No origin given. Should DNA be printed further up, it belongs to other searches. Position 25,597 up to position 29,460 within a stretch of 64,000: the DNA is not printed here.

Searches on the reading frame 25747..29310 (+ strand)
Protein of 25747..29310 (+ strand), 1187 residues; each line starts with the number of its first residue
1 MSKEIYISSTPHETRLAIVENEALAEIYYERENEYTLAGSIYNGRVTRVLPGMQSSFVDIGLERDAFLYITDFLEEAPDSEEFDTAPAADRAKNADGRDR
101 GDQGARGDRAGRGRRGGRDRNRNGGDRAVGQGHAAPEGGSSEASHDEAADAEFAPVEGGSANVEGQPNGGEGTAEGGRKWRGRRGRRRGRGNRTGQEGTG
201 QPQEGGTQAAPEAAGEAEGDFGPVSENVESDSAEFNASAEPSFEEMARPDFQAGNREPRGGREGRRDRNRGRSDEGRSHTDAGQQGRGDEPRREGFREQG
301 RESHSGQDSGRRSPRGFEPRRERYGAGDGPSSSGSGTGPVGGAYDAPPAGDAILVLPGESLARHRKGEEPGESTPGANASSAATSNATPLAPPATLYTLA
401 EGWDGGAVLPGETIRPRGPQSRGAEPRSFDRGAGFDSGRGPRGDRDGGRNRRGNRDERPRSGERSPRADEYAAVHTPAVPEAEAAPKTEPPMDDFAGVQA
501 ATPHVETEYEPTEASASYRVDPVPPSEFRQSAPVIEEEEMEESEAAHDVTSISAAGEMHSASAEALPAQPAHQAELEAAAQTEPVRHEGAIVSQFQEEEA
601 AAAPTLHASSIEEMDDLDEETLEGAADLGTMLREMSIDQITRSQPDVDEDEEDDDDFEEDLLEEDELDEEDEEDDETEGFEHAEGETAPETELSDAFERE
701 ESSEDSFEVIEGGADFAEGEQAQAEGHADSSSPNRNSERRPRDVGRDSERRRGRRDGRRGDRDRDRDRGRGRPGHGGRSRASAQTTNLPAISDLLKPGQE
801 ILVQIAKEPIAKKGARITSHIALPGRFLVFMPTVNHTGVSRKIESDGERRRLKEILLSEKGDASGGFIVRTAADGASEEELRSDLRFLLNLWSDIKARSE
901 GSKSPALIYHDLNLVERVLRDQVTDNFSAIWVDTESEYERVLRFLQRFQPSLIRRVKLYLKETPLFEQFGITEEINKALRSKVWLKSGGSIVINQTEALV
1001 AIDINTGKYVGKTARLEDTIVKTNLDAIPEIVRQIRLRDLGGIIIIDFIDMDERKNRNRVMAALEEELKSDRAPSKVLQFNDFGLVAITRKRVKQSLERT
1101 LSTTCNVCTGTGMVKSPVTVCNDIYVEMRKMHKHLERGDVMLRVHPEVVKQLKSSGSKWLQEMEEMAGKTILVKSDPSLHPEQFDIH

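Call 64: search_protein_families(library=pfam, proteins=[window:25747-29310:+], max_evalue=0.00001)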
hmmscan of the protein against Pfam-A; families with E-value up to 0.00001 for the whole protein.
window:25747-29310:+ (1187 aa): 2 families
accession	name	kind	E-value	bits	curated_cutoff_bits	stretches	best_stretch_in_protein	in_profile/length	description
PF10150.14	RNase_E_G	-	4.3e-101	338.3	25.5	1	823-1093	2-270/270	Ribonuclease E/G family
PF20833.2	RNase_E_G_Thio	-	4.8e-06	27.1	26.8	1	1104-1186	1-83/86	RNase E/G, Thioredoxin-like domain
